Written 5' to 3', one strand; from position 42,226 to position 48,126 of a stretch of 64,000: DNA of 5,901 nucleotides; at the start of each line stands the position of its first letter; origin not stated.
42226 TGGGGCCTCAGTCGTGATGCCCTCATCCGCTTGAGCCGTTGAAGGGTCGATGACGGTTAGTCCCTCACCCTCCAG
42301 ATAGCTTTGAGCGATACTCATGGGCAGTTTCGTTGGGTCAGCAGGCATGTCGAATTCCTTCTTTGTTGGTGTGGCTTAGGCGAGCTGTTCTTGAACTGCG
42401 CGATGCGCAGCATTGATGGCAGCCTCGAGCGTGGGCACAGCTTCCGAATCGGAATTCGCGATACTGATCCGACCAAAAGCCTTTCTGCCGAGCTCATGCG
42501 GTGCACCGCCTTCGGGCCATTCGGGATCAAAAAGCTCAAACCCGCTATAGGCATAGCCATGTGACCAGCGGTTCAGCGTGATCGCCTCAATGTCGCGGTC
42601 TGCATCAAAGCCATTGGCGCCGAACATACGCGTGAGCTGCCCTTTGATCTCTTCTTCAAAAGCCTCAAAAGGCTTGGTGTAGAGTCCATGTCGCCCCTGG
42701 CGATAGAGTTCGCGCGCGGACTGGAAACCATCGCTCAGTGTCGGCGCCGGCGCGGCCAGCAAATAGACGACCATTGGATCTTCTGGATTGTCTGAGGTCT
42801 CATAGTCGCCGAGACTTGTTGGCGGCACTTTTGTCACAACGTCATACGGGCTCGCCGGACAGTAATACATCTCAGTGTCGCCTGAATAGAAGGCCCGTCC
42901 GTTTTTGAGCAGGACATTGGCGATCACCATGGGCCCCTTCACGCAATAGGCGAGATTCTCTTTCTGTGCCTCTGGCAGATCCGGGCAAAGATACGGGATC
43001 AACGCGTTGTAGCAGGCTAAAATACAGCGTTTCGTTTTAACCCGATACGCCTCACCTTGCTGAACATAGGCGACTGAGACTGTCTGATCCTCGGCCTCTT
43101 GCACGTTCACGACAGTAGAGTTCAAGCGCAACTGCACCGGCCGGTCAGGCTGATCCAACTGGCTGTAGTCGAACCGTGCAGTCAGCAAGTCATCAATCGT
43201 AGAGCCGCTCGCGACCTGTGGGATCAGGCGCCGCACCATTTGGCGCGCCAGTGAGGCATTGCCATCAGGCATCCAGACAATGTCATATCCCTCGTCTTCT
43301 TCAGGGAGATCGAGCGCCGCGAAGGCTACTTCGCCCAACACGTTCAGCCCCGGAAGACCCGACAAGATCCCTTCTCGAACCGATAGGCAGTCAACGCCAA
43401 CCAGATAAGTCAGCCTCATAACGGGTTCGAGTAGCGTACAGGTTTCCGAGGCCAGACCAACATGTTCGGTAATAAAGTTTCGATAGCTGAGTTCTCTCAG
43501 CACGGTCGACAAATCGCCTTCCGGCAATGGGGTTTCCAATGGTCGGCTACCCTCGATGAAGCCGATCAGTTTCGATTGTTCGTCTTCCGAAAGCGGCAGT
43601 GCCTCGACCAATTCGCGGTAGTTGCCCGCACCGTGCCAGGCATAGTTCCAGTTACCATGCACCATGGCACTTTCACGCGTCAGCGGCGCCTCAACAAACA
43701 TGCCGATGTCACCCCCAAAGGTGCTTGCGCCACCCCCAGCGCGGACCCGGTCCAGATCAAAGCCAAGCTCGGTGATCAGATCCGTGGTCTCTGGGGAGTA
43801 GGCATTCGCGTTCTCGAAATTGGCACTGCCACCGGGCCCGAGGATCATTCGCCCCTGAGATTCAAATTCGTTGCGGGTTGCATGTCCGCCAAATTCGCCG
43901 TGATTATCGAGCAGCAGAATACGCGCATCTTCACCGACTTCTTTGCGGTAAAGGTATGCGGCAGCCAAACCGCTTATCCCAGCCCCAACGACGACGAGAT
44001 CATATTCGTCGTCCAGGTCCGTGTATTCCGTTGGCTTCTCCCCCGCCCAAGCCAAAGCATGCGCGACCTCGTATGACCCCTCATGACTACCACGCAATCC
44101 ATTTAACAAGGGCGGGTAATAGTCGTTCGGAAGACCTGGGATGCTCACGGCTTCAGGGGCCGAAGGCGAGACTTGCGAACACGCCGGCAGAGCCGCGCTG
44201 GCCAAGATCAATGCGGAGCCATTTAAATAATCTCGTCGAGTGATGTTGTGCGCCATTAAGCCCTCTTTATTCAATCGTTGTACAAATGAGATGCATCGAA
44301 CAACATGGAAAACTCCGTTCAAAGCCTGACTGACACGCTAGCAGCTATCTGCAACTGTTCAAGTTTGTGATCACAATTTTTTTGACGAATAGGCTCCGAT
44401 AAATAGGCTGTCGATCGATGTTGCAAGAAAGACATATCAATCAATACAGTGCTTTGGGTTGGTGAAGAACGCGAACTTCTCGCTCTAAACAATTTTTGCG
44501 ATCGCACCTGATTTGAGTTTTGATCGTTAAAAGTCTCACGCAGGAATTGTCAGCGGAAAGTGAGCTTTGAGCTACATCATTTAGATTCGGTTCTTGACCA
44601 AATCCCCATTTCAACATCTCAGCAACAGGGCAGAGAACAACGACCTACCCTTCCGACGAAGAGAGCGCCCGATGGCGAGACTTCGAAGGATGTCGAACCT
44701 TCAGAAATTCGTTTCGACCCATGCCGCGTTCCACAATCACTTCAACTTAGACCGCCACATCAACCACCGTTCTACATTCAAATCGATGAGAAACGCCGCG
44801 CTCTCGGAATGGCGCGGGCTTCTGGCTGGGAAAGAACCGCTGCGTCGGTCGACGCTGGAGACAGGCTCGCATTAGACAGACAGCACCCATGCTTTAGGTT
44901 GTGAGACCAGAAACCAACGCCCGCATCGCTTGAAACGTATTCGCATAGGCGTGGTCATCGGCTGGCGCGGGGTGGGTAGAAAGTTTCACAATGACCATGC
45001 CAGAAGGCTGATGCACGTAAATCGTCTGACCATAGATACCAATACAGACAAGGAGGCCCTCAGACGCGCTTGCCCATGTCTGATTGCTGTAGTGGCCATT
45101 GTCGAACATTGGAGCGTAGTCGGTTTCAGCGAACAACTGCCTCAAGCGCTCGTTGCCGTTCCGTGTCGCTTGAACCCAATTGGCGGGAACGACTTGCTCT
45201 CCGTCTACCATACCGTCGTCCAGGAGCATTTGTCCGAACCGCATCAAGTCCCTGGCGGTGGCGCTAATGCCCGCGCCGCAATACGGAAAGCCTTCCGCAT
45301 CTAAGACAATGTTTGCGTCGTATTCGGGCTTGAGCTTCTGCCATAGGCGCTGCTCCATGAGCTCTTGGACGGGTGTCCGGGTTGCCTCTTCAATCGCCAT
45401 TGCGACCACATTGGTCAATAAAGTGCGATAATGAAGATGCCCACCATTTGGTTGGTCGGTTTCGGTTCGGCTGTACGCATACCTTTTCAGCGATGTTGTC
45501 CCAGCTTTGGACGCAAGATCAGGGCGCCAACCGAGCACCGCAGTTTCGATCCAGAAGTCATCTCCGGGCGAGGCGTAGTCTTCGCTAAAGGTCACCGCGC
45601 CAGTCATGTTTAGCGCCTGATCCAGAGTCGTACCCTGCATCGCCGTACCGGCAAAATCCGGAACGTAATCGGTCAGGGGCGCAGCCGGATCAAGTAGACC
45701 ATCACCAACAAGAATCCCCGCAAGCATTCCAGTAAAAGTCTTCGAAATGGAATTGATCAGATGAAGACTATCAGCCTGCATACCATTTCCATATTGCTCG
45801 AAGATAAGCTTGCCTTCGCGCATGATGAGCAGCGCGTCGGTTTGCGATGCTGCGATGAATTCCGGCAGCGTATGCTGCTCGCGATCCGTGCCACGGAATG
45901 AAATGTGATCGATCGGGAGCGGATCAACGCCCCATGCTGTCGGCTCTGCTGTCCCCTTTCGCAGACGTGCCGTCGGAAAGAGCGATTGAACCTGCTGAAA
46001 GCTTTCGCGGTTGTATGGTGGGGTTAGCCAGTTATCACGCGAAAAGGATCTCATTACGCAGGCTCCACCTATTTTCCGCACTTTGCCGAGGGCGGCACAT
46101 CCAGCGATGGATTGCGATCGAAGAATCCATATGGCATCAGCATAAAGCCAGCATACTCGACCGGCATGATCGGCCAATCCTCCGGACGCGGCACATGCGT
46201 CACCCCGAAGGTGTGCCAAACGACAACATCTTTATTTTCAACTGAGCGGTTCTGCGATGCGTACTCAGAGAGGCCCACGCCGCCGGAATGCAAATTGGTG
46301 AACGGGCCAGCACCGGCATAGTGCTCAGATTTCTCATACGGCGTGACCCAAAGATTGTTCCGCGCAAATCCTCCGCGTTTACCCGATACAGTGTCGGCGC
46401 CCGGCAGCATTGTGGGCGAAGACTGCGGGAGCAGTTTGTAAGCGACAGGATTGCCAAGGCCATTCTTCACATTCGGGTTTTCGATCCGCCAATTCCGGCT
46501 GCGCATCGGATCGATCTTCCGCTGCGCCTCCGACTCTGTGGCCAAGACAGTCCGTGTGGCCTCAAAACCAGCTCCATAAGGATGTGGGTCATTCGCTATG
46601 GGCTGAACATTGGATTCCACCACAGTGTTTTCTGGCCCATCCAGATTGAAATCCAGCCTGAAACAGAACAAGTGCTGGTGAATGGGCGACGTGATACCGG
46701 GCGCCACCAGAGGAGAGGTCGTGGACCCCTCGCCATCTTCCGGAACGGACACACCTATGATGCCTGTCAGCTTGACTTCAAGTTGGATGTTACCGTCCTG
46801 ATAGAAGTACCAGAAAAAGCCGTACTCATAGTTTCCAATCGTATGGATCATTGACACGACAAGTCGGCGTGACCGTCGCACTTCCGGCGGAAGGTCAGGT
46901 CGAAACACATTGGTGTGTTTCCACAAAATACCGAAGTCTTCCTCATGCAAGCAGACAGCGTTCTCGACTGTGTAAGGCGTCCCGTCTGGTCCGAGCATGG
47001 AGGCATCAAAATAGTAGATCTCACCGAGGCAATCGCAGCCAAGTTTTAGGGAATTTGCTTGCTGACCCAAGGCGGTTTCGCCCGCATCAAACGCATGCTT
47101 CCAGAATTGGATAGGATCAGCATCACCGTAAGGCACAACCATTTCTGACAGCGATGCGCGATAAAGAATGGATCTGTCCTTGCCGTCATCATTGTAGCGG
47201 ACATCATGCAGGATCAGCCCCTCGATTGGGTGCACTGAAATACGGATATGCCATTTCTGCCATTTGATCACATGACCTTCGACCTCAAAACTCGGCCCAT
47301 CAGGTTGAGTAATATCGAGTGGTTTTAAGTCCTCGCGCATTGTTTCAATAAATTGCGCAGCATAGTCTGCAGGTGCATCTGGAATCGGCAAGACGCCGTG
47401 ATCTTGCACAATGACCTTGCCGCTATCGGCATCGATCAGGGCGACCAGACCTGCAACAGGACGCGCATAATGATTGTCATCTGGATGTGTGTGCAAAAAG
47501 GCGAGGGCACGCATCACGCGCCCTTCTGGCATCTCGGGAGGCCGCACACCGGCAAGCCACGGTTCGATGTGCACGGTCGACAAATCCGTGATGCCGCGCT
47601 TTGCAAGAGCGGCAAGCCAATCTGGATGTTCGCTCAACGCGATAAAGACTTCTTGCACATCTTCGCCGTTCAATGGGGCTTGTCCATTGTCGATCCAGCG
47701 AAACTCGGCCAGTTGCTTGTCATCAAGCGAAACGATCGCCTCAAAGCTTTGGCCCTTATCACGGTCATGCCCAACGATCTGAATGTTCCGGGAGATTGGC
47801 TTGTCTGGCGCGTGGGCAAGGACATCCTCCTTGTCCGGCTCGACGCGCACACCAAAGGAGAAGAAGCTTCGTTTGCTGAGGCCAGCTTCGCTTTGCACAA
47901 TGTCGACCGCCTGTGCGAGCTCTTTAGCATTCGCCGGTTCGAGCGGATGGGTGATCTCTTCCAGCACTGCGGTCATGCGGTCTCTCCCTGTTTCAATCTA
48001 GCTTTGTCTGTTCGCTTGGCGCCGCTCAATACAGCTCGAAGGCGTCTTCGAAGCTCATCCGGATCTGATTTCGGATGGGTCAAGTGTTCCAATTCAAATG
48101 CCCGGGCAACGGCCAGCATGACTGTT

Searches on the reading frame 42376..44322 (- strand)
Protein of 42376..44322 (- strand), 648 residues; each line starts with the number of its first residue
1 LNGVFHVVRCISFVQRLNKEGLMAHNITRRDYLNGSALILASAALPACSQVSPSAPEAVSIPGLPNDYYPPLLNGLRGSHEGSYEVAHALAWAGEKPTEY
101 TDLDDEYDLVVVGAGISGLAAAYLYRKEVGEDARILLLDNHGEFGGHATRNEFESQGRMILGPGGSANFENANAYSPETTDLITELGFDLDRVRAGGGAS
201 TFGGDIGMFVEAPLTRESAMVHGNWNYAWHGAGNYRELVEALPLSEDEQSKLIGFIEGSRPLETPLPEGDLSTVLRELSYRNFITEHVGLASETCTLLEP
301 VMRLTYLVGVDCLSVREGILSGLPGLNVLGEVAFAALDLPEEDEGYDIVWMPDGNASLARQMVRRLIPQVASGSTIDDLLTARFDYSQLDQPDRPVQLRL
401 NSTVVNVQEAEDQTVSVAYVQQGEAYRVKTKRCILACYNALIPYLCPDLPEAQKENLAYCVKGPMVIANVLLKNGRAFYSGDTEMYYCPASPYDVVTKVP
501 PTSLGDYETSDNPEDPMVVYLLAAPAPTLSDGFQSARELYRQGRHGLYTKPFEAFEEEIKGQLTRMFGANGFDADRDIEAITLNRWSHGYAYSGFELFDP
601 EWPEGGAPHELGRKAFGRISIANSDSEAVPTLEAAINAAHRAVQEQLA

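Call 10: search_protein_families(library=pfam, proteins=[window:42376-44322:-])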
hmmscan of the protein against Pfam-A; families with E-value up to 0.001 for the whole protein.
window:42376-44322:- (648 aa): 3 families
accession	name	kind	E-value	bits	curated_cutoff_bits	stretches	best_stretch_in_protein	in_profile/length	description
PF13450.12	NAD_binding_8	-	2e-10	41.2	21.9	1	111-169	1-52/68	NAD(P)-binding Rossmann-like domain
PF01266.30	DAO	-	1.1e-05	25.5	27.9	1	108-151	1-41/353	FAD dependent oxidoreductase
PF01946.23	Thi4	-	0.00031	20.5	26.2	1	106-147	17-56/235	Thi4 family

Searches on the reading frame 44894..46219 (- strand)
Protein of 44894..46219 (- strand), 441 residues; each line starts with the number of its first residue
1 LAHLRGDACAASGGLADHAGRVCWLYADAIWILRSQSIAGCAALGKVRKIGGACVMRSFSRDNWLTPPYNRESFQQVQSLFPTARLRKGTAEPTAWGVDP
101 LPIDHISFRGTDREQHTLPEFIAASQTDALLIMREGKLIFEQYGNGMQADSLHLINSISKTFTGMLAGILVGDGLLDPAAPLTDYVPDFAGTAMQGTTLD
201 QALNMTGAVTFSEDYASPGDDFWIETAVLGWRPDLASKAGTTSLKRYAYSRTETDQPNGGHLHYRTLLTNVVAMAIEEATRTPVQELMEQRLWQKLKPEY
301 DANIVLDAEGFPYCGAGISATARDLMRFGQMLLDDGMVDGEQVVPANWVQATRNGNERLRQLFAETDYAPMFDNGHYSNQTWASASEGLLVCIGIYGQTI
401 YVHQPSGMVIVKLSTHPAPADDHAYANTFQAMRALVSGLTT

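Call 10: search_protein_families(library=pfam, proteins=[window:44894-46219:-])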
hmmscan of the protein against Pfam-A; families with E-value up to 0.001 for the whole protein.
window:44894-46219:- (441 aa): 1 family
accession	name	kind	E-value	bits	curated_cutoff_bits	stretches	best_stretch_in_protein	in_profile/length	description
PF00144.29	Beta-lactamase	-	5.9e-30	105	27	1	128-430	17-324/329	Beta-lactamase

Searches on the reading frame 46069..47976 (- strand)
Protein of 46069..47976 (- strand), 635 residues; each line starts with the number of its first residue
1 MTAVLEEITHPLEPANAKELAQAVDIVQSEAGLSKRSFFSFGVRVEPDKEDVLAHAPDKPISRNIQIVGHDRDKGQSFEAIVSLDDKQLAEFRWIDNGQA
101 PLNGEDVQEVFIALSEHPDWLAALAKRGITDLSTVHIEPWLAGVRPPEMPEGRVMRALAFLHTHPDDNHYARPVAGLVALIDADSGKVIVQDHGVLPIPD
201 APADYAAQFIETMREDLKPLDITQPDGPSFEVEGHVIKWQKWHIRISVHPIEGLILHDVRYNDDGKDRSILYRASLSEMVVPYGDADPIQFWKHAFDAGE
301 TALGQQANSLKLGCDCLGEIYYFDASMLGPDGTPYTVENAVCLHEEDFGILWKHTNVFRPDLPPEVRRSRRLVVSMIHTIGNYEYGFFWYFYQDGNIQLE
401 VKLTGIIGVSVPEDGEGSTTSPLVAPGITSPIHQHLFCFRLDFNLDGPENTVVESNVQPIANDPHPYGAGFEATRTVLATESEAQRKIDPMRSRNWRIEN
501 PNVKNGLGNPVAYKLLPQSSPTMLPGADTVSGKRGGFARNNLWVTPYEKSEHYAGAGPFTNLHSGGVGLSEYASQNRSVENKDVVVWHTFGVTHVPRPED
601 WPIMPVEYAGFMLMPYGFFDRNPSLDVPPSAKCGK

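Call 10: search_protein_families(library=pfam, proteins=[window:46069-47976:-])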
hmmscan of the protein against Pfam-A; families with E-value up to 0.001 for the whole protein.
window:46069-47976:- (635 aa): 3 families
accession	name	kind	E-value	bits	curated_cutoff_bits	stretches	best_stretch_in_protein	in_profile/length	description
PF01179.26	Cu_amine_oxid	-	4.1e-153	510.5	27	1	221-625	2-407/407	Copper amine oxidase, enzyme domain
PF02728.21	Cu_amine_oxidN3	-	5.8e-08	33.4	22.6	1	107-190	8-89/100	Copper amine oxidase, N3 domain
PF21994.1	AGAO-like_N2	-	1.9e-06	28.4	27.4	1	17-88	2-72/76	AGAO-like N2 domain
